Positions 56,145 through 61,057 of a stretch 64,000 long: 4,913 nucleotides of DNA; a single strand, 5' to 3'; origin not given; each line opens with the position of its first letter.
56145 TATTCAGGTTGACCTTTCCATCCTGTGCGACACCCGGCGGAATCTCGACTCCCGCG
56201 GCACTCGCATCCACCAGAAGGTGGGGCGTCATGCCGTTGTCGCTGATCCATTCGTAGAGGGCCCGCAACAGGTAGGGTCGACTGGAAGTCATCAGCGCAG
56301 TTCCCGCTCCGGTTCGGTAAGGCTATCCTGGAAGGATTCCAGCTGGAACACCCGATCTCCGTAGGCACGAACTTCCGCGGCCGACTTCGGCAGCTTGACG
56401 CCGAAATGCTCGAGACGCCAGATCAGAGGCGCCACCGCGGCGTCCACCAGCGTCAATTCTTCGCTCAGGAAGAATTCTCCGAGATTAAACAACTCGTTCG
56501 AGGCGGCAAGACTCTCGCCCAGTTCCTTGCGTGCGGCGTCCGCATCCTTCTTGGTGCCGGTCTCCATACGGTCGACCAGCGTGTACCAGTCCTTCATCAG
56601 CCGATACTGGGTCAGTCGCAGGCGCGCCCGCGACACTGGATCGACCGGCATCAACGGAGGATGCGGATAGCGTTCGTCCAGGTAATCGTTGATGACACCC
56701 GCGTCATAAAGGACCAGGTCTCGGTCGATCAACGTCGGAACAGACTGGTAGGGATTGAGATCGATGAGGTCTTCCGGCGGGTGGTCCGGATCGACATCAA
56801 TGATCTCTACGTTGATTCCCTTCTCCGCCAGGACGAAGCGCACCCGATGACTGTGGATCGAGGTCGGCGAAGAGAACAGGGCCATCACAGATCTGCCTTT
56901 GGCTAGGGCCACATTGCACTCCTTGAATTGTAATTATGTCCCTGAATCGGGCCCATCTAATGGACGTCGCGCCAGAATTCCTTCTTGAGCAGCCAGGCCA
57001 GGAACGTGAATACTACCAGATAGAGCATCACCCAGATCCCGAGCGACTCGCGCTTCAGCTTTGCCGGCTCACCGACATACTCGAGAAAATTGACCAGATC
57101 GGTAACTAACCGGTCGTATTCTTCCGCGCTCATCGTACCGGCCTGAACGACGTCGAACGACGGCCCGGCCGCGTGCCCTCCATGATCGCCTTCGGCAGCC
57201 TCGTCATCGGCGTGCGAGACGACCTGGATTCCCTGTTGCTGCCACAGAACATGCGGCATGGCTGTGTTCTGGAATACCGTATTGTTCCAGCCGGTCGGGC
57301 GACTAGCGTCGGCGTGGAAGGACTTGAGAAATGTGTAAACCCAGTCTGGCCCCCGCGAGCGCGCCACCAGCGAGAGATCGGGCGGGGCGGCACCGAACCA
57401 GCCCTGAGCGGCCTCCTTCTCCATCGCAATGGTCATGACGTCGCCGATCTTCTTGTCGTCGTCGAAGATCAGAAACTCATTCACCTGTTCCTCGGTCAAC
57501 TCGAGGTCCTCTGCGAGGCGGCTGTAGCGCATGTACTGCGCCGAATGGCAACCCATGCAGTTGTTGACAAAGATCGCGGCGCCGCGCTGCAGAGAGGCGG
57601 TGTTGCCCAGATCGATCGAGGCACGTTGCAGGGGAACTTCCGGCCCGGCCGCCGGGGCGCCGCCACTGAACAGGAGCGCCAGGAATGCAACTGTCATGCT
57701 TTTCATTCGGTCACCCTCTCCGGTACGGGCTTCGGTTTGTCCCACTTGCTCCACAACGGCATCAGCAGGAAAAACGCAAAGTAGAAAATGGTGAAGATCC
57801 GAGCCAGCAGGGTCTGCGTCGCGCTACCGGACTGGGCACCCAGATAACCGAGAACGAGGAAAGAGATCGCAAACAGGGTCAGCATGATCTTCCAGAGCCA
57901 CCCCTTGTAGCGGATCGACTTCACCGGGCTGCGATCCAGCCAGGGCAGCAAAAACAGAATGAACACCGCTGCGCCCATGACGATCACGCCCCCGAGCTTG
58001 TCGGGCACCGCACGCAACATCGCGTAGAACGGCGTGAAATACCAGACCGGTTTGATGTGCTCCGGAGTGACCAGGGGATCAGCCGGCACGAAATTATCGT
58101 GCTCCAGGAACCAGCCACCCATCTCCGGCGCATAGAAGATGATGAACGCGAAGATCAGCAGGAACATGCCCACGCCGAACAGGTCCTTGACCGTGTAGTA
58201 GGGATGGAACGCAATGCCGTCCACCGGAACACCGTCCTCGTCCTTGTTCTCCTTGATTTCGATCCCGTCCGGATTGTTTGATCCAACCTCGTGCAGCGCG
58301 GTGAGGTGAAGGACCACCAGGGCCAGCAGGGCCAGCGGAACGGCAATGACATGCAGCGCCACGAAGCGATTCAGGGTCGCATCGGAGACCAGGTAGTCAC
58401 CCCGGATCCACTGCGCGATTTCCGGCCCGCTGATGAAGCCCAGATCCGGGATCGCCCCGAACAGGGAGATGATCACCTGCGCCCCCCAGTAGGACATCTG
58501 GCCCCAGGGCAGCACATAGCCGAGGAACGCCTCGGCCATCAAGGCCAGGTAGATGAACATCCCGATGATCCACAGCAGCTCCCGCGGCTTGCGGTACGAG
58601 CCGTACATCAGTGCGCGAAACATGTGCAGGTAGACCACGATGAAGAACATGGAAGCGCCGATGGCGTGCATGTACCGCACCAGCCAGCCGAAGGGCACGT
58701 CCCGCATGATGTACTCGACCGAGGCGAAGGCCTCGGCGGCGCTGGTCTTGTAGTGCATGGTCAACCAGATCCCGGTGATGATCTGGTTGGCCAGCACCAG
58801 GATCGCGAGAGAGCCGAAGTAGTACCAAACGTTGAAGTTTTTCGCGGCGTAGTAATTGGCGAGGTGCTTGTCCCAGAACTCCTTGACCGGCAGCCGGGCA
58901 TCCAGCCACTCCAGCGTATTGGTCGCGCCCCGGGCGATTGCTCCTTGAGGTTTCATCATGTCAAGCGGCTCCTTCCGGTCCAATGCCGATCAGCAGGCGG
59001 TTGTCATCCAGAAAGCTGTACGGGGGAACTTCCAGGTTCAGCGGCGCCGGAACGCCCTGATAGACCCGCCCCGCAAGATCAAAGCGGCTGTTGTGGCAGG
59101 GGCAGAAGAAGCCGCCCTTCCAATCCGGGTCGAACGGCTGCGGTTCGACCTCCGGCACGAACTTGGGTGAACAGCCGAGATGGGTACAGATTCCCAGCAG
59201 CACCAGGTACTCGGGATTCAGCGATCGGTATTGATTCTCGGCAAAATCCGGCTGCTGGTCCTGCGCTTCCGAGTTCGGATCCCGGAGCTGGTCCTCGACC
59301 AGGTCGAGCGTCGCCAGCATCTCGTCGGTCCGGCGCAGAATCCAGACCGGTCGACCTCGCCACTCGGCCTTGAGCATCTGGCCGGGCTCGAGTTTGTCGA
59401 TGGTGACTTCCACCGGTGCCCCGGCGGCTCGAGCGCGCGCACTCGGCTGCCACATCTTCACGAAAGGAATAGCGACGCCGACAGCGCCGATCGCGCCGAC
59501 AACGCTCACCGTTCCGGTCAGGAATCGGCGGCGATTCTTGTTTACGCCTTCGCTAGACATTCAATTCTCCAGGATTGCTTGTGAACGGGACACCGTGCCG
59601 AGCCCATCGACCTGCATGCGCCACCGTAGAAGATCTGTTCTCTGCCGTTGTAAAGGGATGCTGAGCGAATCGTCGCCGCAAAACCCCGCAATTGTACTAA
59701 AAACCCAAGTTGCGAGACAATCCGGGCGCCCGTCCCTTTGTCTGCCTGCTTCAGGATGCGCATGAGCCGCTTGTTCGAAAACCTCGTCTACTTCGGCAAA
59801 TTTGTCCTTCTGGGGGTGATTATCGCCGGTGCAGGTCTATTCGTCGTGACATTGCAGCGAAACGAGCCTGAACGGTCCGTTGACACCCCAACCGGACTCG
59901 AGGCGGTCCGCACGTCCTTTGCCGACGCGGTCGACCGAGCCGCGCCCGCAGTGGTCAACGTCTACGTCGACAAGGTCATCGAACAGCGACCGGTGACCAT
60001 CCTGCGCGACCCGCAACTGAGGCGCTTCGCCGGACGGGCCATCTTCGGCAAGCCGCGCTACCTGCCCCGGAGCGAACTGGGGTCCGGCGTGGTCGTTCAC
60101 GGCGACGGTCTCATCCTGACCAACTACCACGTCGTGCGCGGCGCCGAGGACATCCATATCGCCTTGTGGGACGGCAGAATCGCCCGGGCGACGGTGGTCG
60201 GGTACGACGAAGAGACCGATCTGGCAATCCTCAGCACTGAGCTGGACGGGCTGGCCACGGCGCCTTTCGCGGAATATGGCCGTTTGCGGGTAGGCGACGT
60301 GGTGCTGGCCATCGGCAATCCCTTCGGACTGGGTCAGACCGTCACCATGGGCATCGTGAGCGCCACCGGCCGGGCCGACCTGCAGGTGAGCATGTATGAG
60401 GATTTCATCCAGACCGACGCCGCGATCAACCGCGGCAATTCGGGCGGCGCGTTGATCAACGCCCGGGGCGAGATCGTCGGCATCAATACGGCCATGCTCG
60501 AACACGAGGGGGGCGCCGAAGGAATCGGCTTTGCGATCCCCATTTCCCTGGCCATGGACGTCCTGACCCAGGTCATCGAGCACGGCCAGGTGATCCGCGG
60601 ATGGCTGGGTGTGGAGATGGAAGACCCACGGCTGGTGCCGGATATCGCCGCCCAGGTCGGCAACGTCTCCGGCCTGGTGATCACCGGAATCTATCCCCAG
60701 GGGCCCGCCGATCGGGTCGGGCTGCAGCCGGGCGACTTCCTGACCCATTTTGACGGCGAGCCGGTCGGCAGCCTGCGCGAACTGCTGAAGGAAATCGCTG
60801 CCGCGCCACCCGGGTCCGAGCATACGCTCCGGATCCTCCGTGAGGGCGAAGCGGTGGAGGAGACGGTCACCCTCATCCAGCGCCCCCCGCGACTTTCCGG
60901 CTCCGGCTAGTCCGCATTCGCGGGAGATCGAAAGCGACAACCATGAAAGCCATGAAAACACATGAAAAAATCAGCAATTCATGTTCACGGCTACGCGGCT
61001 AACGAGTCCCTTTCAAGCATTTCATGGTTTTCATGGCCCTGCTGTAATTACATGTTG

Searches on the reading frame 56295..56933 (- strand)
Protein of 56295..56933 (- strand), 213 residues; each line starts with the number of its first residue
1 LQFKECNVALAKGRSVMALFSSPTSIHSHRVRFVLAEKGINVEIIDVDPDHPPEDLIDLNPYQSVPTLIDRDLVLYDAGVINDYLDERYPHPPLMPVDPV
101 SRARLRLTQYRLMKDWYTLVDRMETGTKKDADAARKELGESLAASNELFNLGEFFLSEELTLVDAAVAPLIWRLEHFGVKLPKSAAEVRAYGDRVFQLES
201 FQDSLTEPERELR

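Call 17: search_protein_families(library=pfam, proteins=[window:56295-56933:-], max_evalue=0.0001)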
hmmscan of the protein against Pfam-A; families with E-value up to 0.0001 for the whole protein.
window:56295-56933:- (213 aa): 5 families
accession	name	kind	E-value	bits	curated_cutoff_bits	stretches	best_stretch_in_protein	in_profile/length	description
PF13417.12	GST_N_3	-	1.4e-16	61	22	1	19-93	1-75/75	Glutathione S-transferase, N-terminal domain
PF02798.26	GST_N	-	3.5e-16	59.7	20.9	1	16-87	2-76/76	Glutathione S-transferase, N-terminal domain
PF13409.12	GST_N_2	-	1.2e-15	58.3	25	1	25-88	2-70/70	Glutathione S-transferase, N-terminal domain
PF00043.30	GST_C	-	1.2e-08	35.5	20.7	1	112-198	6-92/93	Glutathione S-transferase, C-terminal domain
PF13410.11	GST_C_2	-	8.3e-05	23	24.9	0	132-176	5-49/69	Glutathione S-transferase, C-terminal domain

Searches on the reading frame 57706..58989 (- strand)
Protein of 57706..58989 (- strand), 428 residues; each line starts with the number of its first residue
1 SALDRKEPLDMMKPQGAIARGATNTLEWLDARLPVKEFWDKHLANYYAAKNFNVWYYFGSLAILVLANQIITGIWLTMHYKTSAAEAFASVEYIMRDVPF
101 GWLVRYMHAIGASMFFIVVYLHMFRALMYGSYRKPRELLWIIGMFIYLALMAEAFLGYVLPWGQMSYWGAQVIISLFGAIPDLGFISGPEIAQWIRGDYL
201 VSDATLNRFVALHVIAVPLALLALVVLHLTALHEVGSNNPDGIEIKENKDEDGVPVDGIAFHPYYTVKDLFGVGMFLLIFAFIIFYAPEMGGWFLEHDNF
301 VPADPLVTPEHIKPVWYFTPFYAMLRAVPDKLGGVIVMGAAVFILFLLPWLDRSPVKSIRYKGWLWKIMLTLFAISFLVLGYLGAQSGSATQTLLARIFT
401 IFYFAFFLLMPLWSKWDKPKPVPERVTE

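Call 17: search_protein_families(library=pfam, proteins=[window:57706-58989:-], max_evalue=0.0001)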
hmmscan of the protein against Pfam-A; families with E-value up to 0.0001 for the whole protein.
window:57706-58989:- (428 aa): 3 families
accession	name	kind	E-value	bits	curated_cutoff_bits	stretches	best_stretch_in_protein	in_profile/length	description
PF00033.24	Cytochrome_B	-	6.3e-64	215.7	27.2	1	45-236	3-189/189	Cytochrome b/b6/petB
PF00032.22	Cytochrom_B_C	-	7e-41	139.1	20.7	1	302-404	1-102/102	Cytochrome b(C-terminal)/b6/petD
PF13631.11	Cytochrom_B_N_2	-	2.7e-39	135.3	27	1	114-288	2-163/169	Cytochrome b(N-terminal)/b6/petB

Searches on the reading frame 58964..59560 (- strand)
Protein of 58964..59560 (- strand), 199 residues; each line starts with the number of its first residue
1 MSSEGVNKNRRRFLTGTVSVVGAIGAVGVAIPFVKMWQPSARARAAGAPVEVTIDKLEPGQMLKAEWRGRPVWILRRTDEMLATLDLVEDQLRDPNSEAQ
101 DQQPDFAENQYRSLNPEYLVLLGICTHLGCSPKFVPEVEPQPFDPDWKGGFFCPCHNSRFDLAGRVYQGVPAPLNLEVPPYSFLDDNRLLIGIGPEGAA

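Call 62: search_protein_families(library=pfam, proteins=[window:58964-59560:-], max_evalue=0.0001)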
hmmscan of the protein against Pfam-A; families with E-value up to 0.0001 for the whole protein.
window:58964-59560:- (199 aa): 2 families
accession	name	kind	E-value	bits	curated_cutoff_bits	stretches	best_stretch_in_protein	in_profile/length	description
PF10399.14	UCR_Fe-S_N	-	5.2e-09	35.8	24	1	2-40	3-41/41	Ubiquitinol-cytochrome C reductase Fe-S subunit TAT signal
PF00355.32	Rieske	-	2.7e-07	30.9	20.3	1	115-176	33-84/88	Rieske [2Fe-2S] domain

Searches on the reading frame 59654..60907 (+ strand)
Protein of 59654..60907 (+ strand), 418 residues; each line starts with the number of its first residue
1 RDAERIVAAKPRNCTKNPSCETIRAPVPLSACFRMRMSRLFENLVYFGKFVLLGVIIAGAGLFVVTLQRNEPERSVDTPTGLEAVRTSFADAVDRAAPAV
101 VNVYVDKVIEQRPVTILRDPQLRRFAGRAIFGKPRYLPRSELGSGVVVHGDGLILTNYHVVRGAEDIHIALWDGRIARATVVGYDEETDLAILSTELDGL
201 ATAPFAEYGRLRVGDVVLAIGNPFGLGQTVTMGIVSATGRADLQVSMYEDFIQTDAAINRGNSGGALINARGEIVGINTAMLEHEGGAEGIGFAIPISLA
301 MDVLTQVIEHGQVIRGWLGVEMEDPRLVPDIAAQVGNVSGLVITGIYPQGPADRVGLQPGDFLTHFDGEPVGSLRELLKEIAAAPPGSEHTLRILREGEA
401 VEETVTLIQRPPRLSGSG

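Call 62: search_protein_families(library=pfam, proteins=[window:59654-60907:+], max_evalue=0.0001)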
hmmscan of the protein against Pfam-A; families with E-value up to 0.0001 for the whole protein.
window:59654-60907:+ (418 aa): 6 families
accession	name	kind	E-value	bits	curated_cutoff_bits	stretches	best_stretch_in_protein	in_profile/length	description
PF13365.12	Trypsin_2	-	6e-35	121.5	27.6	1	143-277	1-144/144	Trypsin-like peptidase domain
PF00089.32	Trypsin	-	4.9e-19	69.5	20.6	1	142-302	26-218/220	Trypsin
PF13180.12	PDZ_2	-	6.8e-16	58.8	27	1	318-407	3-80/80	PDZ domain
PF17820.7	PDZ_6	-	2.7e-15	56.3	27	1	342-396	1-54/54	PDZ domain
PF00595.29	PDZ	-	9.2e-08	32.8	23.2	1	315-394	9-80/81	PDZ domain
PF10459.15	Peptidase_S46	-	4.6e-05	22.7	22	0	244-278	617-650/698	Peptidase S46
